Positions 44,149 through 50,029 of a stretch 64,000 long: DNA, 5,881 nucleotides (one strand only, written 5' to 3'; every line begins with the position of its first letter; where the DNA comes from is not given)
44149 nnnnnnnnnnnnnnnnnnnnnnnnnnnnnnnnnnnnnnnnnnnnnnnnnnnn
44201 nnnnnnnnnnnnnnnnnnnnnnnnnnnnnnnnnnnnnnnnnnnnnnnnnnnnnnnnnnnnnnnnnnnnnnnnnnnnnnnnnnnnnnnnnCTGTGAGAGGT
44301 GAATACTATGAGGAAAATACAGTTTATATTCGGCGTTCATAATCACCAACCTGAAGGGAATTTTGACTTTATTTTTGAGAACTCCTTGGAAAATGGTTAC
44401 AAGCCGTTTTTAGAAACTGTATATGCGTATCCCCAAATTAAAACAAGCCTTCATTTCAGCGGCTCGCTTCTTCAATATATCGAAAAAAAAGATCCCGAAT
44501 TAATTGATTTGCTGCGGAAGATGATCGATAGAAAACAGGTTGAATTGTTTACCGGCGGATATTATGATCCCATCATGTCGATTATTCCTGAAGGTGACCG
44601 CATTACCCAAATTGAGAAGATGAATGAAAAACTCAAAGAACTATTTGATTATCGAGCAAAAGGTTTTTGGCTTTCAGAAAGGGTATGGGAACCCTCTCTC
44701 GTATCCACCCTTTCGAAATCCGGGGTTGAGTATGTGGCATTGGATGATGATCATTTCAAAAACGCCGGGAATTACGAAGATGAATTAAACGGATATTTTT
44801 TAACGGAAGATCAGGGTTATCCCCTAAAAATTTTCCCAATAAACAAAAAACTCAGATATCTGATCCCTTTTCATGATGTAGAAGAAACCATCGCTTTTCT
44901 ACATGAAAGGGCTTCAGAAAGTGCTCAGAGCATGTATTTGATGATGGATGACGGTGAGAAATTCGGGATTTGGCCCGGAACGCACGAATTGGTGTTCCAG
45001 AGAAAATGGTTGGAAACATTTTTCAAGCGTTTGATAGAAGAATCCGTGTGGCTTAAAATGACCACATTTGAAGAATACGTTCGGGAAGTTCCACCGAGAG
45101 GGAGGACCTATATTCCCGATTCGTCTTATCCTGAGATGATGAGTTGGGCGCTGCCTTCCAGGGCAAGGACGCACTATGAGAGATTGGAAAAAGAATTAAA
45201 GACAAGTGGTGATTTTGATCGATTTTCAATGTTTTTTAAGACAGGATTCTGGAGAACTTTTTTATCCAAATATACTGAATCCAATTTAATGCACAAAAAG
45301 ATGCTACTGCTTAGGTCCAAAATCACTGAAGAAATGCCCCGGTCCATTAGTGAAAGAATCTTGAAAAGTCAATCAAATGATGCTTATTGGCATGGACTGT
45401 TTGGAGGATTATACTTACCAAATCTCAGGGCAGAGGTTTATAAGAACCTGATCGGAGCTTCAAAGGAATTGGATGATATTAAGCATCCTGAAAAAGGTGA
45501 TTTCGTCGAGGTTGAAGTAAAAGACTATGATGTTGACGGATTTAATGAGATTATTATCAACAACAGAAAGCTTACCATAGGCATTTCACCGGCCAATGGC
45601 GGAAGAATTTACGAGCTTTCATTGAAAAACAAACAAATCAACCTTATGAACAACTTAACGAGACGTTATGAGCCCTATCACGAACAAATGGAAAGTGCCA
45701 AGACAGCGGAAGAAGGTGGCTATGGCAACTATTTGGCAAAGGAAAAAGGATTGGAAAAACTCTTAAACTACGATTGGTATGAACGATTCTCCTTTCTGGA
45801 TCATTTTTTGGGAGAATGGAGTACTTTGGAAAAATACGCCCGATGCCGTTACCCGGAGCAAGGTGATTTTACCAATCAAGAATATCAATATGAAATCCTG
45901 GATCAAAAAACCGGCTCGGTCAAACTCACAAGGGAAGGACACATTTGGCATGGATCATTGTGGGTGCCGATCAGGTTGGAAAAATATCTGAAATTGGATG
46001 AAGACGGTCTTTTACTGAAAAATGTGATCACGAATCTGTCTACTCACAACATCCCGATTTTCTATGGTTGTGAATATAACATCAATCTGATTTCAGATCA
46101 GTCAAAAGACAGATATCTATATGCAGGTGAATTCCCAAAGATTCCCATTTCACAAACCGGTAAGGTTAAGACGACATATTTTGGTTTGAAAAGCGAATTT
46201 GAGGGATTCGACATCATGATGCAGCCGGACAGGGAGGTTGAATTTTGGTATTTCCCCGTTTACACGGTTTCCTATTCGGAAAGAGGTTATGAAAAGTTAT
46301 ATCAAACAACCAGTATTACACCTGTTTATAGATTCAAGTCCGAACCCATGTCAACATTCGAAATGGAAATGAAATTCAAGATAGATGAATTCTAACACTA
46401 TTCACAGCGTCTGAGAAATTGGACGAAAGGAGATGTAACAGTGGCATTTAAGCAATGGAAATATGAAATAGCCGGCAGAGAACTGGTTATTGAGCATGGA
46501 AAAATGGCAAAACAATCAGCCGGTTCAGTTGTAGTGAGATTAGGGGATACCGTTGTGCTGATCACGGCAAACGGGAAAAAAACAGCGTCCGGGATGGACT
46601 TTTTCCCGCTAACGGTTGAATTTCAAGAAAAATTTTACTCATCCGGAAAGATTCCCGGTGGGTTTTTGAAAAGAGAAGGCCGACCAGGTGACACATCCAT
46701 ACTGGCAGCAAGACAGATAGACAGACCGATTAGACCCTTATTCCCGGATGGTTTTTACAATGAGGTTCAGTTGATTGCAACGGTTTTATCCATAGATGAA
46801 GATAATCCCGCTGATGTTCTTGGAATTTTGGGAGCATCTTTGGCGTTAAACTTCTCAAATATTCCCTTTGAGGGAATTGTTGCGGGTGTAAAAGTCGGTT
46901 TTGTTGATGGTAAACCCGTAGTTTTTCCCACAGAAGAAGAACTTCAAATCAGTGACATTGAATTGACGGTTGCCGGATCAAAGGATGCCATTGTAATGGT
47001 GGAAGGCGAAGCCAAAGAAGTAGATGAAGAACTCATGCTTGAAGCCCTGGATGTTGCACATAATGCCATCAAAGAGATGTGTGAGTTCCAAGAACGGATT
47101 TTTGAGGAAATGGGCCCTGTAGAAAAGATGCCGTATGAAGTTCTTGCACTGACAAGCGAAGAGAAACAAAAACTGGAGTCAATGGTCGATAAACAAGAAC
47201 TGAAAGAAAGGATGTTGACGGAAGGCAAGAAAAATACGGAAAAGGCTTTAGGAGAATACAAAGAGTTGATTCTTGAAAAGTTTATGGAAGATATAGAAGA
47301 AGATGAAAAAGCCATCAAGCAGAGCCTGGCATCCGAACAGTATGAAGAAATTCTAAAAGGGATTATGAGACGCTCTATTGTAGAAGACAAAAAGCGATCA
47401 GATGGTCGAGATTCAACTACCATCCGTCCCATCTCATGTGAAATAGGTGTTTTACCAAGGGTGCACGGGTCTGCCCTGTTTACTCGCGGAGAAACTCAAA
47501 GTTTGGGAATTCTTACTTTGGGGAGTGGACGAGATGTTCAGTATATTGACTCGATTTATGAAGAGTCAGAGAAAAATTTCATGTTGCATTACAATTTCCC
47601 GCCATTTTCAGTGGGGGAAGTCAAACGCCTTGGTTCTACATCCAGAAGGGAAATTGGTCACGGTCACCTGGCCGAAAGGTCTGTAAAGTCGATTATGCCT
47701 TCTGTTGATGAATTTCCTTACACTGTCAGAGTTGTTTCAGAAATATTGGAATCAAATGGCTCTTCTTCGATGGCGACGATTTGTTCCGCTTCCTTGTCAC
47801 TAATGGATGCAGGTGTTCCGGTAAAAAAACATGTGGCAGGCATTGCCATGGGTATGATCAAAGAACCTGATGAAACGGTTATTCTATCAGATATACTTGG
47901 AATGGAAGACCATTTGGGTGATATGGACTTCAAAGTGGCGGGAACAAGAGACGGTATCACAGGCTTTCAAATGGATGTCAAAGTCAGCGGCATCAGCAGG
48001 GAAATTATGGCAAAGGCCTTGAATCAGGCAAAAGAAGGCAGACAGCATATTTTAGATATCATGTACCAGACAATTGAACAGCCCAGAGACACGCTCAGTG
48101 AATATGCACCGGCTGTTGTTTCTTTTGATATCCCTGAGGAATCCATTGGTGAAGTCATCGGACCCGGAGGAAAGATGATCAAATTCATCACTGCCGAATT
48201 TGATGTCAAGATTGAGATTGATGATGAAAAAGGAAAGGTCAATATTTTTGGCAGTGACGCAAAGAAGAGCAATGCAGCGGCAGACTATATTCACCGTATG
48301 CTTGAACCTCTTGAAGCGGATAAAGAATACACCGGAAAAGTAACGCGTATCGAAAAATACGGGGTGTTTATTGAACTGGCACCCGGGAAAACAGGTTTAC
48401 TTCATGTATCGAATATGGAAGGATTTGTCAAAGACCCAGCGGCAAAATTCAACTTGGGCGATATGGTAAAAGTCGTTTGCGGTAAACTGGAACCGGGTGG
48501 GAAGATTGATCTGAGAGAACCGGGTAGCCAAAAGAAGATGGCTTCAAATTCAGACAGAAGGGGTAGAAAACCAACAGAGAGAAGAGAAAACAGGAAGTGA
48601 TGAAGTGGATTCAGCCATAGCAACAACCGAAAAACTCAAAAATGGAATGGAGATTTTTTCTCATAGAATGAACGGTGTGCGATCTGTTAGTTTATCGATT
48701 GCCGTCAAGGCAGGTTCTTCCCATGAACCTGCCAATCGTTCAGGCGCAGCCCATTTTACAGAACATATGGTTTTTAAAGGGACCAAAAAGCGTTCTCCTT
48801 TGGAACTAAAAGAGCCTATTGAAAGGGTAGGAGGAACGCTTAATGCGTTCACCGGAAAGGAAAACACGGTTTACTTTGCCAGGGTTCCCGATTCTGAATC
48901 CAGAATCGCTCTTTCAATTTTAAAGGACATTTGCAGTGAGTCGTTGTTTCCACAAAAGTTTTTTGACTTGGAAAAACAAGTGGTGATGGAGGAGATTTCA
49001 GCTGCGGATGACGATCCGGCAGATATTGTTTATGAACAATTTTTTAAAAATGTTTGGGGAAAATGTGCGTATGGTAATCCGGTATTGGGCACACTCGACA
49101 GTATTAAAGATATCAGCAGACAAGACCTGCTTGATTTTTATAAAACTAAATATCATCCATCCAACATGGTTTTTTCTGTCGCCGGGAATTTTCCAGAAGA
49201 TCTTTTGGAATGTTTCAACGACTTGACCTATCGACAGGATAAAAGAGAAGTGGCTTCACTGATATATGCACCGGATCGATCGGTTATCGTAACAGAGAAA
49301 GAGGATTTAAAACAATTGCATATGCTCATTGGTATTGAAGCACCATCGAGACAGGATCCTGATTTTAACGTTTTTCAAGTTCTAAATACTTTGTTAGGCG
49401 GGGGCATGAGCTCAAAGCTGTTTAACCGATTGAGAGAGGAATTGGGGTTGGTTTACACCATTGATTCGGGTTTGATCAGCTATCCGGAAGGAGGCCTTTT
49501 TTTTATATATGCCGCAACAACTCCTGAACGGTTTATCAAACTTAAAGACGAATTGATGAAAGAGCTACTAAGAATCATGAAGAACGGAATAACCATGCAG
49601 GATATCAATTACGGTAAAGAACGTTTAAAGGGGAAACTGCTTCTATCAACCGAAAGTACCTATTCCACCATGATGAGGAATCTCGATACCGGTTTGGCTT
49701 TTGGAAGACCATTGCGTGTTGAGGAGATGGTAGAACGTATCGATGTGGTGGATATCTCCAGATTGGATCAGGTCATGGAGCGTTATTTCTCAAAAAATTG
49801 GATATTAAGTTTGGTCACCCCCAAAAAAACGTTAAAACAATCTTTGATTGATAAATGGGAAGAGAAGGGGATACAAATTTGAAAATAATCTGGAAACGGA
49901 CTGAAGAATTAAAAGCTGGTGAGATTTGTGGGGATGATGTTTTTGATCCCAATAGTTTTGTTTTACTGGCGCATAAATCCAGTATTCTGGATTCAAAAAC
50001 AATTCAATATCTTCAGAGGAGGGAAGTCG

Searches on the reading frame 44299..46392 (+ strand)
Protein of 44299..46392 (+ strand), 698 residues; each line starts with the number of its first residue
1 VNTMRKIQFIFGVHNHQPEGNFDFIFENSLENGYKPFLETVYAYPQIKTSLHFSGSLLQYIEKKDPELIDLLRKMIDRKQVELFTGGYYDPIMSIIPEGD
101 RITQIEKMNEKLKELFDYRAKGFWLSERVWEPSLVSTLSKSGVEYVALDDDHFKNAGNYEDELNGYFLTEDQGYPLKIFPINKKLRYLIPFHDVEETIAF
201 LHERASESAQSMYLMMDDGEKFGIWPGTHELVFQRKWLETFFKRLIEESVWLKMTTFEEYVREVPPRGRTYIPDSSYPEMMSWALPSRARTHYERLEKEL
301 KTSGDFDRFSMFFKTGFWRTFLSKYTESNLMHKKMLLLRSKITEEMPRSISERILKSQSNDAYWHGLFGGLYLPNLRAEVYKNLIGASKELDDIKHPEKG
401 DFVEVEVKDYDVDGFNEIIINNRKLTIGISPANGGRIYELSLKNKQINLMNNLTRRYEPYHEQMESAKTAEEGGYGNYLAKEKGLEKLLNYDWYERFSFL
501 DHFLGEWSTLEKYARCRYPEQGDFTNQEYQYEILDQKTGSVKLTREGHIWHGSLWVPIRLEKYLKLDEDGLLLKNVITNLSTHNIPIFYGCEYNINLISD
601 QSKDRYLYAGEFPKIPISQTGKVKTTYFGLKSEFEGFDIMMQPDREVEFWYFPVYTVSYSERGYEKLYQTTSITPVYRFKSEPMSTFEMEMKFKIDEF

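Call 16: search_protein_families(library=pfam, proteins=[window:44299-46392:+], max_evalue=0.001)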
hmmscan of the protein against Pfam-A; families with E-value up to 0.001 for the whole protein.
window:44299-46392:+ (698 aa): 3 families
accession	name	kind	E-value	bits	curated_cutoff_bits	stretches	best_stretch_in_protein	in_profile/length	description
PF09095.17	AmyA-gluTrfs_C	-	3.3e-62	211.1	22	1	409-690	1-283/284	Alpha-amylase/4-alpha-glucanotransferase, C-terminal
PF03065.20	Glyco_hydro_57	-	6.6e-53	180.3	21.2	1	11-273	2-291/291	Glycosyl hydrolase family 57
PF09094.16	AmyA-A_glucT_m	-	4e-27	94.9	27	1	316-388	1-77/80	Alpha-amylase/4-alpha-glucanotransferase, middle domain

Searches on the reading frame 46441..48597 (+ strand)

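Call 16: search_protein_families(library=pfam, proteins=[window:46441-48597:+], max_evalue=0.001)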
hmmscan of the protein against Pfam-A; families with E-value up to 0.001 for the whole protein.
window:46441-48597:+ (719 aa): 5 families
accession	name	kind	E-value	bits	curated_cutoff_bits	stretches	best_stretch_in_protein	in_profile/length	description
PF01138.27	RNase_PH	-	7e-57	191.9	25.5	2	328-460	2-130/130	3' exoribonuclease family, domain 1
PF03725.20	RNase_PH_C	-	2.7e-20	72.5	20.8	2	145-208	1-66/67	3' exoribonuclease family, domain 2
PF00013.35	KH_1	-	3.4e-10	40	21.5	1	560-618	2-65/66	KH domain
PF00575.29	S1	-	1.3e-09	38.8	22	1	625-689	3-69/74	S1 RNA binding domain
PF03726.19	PNPase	-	5.1e-05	24.1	24.6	1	252-324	12-81/81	Polyribonucleotide nucleotidyltransferase, RNA binding domain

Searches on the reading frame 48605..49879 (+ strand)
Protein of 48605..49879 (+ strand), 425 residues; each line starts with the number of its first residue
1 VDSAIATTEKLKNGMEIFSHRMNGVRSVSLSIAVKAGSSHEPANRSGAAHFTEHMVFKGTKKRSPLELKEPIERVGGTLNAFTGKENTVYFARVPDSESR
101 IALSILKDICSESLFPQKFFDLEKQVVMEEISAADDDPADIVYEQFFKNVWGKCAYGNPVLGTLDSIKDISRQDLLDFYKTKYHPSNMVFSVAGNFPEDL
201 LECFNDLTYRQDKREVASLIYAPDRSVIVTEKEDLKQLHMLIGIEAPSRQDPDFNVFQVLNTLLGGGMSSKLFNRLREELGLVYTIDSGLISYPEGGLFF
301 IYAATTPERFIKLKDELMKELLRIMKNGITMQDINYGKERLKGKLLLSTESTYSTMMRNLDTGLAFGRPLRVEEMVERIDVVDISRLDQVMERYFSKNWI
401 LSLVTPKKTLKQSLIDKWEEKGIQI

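Call 16: search_protein_families(library=pfam, proteins=[window:48605-49879:+], max_evalue=0.001)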
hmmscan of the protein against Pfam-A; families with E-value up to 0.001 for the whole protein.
window:48605-49879:+ (425 aa): 2 families
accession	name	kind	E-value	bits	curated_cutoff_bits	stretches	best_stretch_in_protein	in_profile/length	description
PF05193.26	Peptidase_M16_C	-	2.8e-39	135.3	23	1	169-341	1-181/181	Peptidase M16 inactive domain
PF00675.25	Peptidase_M16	-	4.5e-32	111.4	22.3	1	24-163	9-148/149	Insulinase (Peptidase family M16)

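Call 63: search_protein_families(library=ncbifam, proteins=[window:48605-49879:+], max_evalue=0.001)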
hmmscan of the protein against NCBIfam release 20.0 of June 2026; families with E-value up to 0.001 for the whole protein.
window:48605-49879:+ (425 aa): 4 families
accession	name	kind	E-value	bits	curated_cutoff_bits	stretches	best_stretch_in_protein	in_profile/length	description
NF047422.1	YfmF_fam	equivalog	3.1e-30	105.4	285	1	109-391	113-398/412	EF-P 5-aminopentanol modification-associated protein YfmF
NF047421.1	YfmH_fam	equivalog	1.5e-24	86.9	250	1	42-398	56-414/425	EF-P 5-aminopentanol modification-associated protein YfmH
NF011681.0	PRK15101.1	equivalog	3.7e-13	48.4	765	1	8-191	46-233/961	pitrilysin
TIGR02110.1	PQQ_syn_pqqF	equivalog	9.3e-13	47.8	320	1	31-198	25-196/697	pyrroloquinoline quinone biosynthesis protein PqqF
